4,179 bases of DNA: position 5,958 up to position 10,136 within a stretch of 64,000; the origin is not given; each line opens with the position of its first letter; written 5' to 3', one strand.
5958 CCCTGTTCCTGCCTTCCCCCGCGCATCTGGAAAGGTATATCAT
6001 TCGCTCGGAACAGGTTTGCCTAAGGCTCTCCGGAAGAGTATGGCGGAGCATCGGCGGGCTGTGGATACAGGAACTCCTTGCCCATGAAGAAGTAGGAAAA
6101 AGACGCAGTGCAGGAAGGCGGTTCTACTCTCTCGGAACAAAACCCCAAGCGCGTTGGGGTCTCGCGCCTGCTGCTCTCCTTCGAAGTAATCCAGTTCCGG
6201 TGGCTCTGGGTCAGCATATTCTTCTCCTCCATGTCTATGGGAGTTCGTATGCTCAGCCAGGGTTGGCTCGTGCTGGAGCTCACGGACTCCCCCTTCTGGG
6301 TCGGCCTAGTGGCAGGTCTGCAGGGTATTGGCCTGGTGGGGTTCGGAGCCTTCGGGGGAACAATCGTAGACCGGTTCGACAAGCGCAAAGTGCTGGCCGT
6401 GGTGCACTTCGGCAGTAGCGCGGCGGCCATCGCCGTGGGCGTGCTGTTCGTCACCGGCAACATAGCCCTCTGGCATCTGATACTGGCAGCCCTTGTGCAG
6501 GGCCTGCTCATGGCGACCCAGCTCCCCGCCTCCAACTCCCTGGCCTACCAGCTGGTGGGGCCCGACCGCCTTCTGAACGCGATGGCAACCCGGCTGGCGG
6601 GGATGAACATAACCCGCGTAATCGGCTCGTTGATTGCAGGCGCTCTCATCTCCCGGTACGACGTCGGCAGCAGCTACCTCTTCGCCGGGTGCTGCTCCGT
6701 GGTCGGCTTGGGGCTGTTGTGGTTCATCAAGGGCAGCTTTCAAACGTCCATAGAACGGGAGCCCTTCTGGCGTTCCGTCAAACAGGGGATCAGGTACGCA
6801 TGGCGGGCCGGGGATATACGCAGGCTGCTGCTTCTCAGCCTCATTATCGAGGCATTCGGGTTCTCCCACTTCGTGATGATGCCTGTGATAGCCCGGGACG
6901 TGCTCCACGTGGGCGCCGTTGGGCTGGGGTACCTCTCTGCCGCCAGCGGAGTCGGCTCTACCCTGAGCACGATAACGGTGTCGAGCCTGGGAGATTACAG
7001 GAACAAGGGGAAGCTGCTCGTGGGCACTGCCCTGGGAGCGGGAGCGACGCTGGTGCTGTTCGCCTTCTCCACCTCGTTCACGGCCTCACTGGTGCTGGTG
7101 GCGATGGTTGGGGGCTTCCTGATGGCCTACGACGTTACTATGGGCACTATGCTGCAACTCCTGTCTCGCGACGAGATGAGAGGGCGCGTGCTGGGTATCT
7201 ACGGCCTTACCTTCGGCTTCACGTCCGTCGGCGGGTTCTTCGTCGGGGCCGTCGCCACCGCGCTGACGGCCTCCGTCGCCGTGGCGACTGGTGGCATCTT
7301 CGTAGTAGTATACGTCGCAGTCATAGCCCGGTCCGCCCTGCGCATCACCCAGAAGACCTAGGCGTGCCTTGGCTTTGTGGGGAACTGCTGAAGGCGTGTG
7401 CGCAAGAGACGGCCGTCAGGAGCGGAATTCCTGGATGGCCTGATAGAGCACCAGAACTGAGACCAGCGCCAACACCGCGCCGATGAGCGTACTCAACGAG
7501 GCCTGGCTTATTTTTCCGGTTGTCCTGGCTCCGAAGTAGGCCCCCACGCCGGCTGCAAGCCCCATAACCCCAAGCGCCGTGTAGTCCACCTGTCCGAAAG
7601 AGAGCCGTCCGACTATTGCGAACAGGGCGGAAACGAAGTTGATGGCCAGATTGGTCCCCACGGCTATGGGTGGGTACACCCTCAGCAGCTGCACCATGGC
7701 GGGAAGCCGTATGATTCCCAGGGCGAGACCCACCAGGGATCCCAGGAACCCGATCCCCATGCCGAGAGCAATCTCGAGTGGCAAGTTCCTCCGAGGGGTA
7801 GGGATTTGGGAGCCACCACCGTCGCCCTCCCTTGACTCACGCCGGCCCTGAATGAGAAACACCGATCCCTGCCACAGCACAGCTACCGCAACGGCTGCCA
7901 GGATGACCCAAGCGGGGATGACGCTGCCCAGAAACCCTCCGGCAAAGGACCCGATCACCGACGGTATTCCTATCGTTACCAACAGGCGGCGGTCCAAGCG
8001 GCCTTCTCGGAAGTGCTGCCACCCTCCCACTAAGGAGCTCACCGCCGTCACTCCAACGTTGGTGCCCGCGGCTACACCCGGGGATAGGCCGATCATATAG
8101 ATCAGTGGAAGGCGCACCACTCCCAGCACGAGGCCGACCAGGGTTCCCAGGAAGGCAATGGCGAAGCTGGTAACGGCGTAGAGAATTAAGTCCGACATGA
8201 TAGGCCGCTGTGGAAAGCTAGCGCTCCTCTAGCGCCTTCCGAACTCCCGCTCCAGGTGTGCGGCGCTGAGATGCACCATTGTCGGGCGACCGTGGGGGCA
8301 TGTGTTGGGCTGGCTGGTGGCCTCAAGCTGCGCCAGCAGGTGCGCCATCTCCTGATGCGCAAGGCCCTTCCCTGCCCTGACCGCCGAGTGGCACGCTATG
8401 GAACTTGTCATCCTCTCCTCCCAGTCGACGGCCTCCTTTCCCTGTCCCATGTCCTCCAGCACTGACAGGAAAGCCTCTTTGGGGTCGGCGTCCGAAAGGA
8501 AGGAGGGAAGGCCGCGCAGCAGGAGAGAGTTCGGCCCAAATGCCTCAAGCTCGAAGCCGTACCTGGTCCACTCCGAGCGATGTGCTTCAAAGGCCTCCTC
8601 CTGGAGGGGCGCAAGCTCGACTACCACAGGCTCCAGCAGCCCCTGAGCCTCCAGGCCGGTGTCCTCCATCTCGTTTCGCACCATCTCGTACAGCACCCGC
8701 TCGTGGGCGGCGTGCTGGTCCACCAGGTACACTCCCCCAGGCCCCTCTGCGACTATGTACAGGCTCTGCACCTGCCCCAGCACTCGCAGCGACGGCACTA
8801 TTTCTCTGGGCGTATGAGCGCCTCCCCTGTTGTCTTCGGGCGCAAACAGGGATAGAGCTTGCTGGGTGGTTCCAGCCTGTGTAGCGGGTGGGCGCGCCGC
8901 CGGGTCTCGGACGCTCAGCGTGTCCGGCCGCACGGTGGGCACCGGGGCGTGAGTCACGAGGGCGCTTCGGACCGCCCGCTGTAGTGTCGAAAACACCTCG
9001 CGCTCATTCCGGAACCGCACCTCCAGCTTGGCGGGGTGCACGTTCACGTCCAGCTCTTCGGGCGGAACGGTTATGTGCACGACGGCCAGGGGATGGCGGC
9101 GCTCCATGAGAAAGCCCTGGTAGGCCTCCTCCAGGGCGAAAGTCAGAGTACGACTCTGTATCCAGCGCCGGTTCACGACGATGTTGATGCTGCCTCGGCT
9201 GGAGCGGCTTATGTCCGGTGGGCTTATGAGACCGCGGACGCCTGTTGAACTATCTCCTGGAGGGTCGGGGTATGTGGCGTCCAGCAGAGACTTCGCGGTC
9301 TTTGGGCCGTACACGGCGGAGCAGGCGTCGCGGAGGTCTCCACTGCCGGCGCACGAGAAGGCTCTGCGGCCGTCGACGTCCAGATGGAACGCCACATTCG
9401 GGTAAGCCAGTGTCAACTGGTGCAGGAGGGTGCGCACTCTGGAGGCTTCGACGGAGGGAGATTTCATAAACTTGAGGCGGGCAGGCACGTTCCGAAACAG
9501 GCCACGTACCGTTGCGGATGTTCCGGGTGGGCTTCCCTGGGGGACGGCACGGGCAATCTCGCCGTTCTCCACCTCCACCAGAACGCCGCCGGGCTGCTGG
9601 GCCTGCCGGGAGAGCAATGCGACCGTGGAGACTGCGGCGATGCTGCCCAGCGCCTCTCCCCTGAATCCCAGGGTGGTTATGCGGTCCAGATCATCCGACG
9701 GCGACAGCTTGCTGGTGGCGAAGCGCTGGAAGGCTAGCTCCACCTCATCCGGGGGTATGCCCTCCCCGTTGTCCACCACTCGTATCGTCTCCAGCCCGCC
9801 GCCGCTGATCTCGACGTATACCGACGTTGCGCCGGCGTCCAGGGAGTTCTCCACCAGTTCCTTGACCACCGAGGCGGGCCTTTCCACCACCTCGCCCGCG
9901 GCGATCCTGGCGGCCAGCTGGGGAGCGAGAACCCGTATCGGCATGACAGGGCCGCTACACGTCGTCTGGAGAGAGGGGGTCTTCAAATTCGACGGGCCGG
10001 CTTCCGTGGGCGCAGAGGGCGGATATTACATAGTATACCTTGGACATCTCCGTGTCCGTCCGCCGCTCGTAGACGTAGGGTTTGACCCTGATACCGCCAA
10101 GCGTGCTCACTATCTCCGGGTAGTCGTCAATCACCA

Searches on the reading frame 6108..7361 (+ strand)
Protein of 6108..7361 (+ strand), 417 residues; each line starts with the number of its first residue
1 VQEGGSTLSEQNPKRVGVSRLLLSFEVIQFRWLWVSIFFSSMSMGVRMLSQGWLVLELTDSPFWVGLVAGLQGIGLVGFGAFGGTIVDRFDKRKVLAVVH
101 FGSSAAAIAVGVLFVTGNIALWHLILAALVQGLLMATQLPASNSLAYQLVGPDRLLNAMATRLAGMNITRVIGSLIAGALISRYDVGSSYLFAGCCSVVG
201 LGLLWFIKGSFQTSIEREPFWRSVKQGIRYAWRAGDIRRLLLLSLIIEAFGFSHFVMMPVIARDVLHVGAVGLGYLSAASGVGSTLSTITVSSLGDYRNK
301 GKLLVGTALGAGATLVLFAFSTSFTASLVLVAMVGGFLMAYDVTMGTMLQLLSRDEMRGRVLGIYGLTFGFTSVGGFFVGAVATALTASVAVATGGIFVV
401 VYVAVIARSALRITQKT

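Call 84: search_protein_families(library=pfam, proteins=[window:6108-7361:+], max_evalue=0.00001)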
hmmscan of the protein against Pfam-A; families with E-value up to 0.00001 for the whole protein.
window:6108-7361:+ (417 aa): 2 families
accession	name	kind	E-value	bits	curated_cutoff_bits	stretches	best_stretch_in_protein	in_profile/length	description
PF05977.19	MFS_3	-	1.8e-39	136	27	1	29-415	11-399/524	Transmembrane secretion effector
PF07690.21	MFS_1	-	5.2e-34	118.1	33.4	2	33-373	1-343/347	Major Facilitator Superfamily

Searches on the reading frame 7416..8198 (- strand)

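Call 84: search_protein_families(library=pfam, proteins=[window:7416-8198:-], max_evalue=0.00001)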
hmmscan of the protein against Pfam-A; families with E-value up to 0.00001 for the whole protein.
window:7416-8198:- (260 aa): 1 family
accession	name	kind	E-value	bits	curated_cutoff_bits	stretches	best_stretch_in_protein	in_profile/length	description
PF01925.25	TauE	-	1.5e-38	133.3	32.6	1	8-248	2-235/237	Sulfite exporter TauE/SafE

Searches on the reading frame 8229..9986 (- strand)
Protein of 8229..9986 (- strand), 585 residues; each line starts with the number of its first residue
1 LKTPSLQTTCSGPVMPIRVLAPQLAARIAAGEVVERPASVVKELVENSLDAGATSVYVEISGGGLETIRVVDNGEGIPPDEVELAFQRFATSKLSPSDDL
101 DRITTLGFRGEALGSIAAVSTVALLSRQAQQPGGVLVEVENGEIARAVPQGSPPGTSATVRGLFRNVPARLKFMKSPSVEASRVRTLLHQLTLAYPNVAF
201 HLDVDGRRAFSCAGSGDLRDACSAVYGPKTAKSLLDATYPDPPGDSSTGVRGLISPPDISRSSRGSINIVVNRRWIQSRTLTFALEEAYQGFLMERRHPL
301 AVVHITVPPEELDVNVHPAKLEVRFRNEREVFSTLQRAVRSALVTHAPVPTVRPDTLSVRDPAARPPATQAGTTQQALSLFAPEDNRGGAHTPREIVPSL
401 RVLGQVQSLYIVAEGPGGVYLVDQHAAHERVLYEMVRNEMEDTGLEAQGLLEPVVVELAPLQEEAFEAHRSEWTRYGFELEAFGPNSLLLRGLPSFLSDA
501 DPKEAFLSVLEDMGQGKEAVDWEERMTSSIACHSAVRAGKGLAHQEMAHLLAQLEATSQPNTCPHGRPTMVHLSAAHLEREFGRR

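Call 84: search_protein_families(library=pfam, proteins=[window:8229-9986:-], max_evalue=0.00001)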
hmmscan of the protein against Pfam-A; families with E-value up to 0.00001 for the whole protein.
window:8229-9986:- (585 aa): 4 families
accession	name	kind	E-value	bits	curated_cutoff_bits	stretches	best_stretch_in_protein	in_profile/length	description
PF08676.16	MutL_C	-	1.3e-36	125.9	25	1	403-540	1-140/142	MutL C terminal dimerisation domain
PF01119.25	DNA_mis_repair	-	1.6e-32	112.1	26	1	224-343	3-118/119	DNA mismatch repair protein, C-terminal domain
PF13589.12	HATPase_c_3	-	2.8e-11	44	25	1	38-131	4-97/137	Histidine kinase-, DNA gyrase B-, and HSP90-like ATPase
PF02518.31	HATPase_c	-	5.3e-10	40.2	26.4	1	35-95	4-64/111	Histidine kinase-, DNA gyrase B-, and HSP90-like ATPase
